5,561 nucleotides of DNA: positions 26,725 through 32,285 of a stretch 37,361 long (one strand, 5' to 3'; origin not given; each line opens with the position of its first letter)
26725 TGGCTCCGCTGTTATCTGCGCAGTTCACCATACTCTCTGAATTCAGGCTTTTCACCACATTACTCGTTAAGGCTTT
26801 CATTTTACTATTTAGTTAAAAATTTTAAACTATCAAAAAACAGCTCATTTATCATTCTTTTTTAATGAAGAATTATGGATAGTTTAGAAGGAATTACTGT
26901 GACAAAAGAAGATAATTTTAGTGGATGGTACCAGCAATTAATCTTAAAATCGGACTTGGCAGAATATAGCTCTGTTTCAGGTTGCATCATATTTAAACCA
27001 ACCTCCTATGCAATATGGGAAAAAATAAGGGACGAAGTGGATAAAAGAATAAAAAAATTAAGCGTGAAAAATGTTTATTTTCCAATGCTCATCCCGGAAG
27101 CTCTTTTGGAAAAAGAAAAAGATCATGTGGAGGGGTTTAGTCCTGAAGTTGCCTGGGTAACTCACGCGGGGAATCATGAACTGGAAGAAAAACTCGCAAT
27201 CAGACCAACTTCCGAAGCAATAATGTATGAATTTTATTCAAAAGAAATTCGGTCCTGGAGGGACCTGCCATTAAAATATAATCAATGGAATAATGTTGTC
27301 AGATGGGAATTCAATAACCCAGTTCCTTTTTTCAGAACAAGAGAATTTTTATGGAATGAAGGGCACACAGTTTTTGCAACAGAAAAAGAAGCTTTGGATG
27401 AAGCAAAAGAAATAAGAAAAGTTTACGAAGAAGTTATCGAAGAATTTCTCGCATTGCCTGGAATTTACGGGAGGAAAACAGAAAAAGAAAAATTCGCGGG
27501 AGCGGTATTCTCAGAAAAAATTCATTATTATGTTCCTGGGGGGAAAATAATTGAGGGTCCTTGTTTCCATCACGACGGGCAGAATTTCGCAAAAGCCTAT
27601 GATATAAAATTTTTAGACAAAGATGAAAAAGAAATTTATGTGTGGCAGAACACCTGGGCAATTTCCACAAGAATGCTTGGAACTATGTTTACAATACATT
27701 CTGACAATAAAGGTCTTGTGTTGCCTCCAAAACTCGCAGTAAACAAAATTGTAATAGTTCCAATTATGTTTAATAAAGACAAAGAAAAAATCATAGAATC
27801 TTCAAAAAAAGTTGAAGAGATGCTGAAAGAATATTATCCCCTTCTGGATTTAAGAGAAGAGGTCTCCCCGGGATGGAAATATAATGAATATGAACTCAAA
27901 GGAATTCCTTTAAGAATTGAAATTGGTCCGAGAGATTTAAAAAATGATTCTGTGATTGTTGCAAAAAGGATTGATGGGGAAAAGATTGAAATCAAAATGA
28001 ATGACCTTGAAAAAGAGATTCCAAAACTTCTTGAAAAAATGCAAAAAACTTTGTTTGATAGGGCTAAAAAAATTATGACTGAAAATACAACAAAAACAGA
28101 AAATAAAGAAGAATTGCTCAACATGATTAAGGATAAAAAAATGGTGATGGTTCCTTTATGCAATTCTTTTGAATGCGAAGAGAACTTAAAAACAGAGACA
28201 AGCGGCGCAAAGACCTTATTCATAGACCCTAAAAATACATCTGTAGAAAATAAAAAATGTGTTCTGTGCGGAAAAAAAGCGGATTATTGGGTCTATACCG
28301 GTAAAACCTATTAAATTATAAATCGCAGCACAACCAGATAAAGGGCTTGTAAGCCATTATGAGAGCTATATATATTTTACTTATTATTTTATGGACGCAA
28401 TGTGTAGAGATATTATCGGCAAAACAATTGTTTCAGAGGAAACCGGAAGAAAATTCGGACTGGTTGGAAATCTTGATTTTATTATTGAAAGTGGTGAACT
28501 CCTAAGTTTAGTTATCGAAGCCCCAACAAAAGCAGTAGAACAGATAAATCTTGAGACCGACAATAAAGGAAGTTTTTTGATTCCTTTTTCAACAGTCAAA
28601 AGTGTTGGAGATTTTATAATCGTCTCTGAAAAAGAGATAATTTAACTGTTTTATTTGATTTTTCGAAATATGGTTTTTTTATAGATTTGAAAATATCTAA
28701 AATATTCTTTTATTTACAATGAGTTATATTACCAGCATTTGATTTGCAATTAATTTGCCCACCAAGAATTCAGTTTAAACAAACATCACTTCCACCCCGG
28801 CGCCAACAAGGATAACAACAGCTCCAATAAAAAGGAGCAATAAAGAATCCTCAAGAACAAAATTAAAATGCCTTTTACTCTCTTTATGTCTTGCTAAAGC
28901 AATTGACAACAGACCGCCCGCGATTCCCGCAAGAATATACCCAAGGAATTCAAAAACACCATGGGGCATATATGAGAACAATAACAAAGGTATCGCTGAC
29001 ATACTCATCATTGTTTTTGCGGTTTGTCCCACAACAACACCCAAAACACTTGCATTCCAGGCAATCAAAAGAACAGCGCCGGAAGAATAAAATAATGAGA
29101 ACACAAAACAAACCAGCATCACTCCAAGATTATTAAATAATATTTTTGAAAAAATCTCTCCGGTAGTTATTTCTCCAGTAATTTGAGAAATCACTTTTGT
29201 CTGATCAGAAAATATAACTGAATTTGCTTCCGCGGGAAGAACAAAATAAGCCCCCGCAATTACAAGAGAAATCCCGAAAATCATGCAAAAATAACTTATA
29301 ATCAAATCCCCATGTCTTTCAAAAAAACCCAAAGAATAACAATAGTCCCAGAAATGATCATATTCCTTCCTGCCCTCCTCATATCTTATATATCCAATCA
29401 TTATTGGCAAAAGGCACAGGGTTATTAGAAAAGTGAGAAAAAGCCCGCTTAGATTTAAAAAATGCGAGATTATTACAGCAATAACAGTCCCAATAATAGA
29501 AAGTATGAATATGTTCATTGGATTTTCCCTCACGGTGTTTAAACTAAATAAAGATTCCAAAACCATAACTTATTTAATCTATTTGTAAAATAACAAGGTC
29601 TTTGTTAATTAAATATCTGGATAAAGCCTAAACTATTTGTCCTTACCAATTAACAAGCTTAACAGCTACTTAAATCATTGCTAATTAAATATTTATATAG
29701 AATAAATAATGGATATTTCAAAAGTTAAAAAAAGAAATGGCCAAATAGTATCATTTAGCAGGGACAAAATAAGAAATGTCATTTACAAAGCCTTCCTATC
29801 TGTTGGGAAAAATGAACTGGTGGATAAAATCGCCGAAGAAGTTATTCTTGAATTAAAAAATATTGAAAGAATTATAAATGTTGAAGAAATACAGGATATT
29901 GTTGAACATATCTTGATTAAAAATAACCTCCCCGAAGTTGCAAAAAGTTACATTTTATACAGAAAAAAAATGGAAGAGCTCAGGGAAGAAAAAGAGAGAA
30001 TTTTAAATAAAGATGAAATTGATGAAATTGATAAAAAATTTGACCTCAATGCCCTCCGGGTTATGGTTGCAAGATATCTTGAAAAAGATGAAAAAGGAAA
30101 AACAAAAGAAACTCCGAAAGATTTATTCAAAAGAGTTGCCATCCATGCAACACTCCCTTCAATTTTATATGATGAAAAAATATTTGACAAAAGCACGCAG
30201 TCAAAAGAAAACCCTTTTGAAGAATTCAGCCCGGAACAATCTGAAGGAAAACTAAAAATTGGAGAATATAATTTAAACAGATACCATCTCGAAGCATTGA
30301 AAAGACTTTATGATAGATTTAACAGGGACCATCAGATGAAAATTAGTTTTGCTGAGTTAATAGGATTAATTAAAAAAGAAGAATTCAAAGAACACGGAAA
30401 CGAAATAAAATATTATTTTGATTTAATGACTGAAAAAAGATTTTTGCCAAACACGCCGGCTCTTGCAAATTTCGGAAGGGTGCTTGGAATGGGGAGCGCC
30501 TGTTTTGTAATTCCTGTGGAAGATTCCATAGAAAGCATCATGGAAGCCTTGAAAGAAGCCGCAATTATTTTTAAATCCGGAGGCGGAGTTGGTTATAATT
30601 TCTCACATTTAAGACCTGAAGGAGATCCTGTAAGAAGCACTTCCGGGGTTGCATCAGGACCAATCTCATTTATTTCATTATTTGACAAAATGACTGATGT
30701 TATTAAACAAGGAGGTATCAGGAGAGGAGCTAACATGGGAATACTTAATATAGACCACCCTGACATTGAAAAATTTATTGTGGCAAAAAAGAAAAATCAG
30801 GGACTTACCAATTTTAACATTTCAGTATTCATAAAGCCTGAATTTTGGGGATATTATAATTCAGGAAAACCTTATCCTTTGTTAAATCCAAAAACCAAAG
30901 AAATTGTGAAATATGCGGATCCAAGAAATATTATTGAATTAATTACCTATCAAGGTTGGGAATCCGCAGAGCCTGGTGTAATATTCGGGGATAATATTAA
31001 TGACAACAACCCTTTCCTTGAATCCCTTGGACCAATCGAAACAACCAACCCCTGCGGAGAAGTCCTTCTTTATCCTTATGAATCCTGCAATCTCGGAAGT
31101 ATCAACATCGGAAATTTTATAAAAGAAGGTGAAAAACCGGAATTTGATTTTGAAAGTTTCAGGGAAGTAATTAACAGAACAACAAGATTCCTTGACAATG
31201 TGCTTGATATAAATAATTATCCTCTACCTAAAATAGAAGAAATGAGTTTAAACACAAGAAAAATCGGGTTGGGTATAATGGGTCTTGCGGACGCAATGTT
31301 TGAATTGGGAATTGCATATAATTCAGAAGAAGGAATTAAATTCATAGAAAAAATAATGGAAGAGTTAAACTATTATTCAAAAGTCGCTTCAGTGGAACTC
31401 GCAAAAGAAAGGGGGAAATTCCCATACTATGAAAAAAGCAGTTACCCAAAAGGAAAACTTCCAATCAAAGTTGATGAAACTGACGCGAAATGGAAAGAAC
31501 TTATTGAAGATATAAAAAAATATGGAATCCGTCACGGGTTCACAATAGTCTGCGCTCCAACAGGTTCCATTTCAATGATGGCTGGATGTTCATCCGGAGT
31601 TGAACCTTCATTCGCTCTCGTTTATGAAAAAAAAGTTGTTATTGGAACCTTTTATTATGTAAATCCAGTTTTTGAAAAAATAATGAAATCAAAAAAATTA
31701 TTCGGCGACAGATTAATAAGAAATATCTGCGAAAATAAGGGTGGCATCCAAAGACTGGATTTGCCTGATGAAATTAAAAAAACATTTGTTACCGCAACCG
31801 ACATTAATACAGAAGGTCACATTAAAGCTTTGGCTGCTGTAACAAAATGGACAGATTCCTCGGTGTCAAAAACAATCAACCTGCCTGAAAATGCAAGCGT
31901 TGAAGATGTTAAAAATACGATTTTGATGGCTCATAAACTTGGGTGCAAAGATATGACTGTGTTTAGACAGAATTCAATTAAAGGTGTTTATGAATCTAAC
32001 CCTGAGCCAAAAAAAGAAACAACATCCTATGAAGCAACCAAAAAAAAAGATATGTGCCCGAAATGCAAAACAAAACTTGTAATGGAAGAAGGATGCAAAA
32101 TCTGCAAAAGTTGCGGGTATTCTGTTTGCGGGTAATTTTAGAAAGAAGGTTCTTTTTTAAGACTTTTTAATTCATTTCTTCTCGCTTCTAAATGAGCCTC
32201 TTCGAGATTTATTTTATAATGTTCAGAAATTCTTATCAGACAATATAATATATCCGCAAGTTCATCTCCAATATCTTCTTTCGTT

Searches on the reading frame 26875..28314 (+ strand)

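Call 26: search_protein_families(library=ncbifam, proteins=[window:26875-28314:+], max_evalue=0.00001)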
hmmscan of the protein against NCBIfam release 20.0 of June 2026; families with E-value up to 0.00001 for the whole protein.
window:26875-28314:+ (479 aa): 7 families
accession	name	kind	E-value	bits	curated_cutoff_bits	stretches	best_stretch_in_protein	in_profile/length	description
TIGR00408.1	proS_fam_I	equivalog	7e-163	542.9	437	1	9-479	2-475/475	proline--tRNA ligase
NF006625.0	PRK09194.1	equivalog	1.1e-29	103.8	558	2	235-381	412-557/559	proline--tRNA ligase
TIGR00409.1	proS_fam_II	equivalog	3.6e-26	92.2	306.7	2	234-382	417-565/568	proline--tRNA ligase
NF008979.1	PRK12325.1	exception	2.2e-24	86.1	550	2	233-381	287-435/437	proline--tRNA ligase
TIGR00418.1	thrS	equivalog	3.2e-12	46.2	383.65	1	21-191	175-342/565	threonine--tRNA ligase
NF003068.0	PRK03991.1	equivalog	8e-09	34.4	484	0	228-391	432-597/613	threonine--tRNA ligase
NF003211.1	PRK04173.1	equivalog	1.2e-06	27.7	312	0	279-381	354-453/454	glycine--tRNA ligase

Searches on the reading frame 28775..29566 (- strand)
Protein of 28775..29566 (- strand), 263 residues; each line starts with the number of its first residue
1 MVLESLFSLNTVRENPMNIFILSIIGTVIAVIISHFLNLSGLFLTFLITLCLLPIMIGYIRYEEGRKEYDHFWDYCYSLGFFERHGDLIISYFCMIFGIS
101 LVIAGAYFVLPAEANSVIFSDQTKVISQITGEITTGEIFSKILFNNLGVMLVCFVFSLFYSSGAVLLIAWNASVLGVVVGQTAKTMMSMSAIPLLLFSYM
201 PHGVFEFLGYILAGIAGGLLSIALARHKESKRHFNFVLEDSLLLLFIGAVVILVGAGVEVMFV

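Call 86: search_protein_families(library=pfam, proteins=[window:28775-29566:-], max_evalue=0.001)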
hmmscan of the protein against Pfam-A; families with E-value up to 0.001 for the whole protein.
window:28775-29566:- (263 aa): 1 family
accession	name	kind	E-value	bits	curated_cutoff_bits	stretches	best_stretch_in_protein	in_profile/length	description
PF01944.22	SpoIIM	-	1.3e-15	58.2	26.9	1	95-260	3-159/163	Stage II sporulation protein M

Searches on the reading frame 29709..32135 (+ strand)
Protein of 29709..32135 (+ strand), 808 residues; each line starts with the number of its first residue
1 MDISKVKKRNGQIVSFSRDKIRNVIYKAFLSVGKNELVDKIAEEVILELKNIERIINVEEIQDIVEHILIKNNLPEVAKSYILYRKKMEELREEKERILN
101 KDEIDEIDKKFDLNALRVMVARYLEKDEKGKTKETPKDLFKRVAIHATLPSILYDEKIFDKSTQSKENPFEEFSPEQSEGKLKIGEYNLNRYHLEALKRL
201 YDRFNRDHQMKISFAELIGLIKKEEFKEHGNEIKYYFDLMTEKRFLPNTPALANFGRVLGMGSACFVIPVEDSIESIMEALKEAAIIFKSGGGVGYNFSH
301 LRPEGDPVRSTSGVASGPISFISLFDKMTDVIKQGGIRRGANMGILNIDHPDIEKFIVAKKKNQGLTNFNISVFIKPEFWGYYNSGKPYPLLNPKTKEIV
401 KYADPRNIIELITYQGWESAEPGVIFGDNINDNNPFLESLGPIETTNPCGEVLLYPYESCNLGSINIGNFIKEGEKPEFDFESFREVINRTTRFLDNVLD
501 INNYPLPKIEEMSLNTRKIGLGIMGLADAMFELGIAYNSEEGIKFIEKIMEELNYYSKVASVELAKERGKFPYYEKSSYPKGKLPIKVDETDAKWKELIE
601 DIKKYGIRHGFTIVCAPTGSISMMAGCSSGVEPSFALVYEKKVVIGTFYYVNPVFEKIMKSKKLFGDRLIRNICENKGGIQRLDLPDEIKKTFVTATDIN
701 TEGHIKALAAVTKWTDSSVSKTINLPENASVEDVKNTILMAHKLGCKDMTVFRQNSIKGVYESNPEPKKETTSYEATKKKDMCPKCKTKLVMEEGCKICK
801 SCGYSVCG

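Call 26: search_protein_families(library=ncbifam, proteins=[window:29709-32135:+], max_evalue=0.00001)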
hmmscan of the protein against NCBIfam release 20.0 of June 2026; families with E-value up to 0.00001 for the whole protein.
window:29709-32135:+ (808 aa): 24 families
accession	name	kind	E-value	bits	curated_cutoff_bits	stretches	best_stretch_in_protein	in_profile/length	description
NF006207.0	PRK08332.1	equivalog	7.9e-244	812.3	2400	3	448-771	1241-1572/1684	vitamin B12-dependent ribonucleotide reductase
NF005010.0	PRK06406.1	subfamily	3.6e-222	739.8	1125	1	3-772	4-736/771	vitamin B12-dependent ribonucleotide reductase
NF006417.0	PRK08665.1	equivalog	1.7e-208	694.5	961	3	230-756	62-567/759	vitamin B12-dependent ribonucleotide reductase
TIGR02504.1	NrdJ_Z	equivalog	1.4e-203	677.8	399.95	1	116-757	2-601/606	adenosylcobalamin-dependent ribonucleoside-diphosphate reductase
TIGR02506.1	NrdE_NrdA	equivalog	5.3e-115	385.2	341.05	1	219-748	35-609/616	ribonucleoside-diphosphate reductase subunit alpha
NF005544.0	PRK07207.1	equivalog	1.7e-94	317.4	965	3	417-799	557-954/965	ribonucleoside-diphosphate reductase subunit alpha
NF005122.0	PRK06556.1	equivalog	7.6e-92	308.6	859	2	368-778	287-724/960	vitamin B12-dependent ribonucleotide reductase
NF005991.0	PRK08115.1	equivalog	2.6e-79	267.2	854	2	406-756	436-771/858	vitamin B12-dependent ribonucleotide reductase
NF006577.0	PRK09102.1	equivalog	2.9e-79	266.9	620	2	230-575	59-414/604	ribonucleoside-diphosphate reductase subunit alpha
NF005401.0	PRK06948.1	subfamily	3.3e-78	263.8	906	1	264-759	88-587/604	ribonucleotide reductase-like protein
NF009028.0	PRK12364.1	equivalog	1.7e-73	248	1377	3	459-636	570-741/842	ribonucleoside-diphosphate reductase subunit alpha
NF009029.0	PRK12365.1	equivalog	1.8e-73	248.1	1350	3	418-780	641-1019/1046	ribonucleoside-diphosphate reductase subunit alpha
NF005101.0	PRK06539.1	equivalog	4.5e-66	223.4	988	2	419-748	412-754/822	ribonucleoside-diphosphate reductase subunit alpha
NF005736.0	PRK07562.1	equivalog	5.2e-65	219.7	1737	4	368-577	396-603/1222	vitamin B12-dependent ribonucleotide reductase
NF005483.0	PRK07088.1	equivalog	1.2e-60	205.5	1214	2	459-640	495-669/764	ribonucleoside-diphosphate reductase subunit alpha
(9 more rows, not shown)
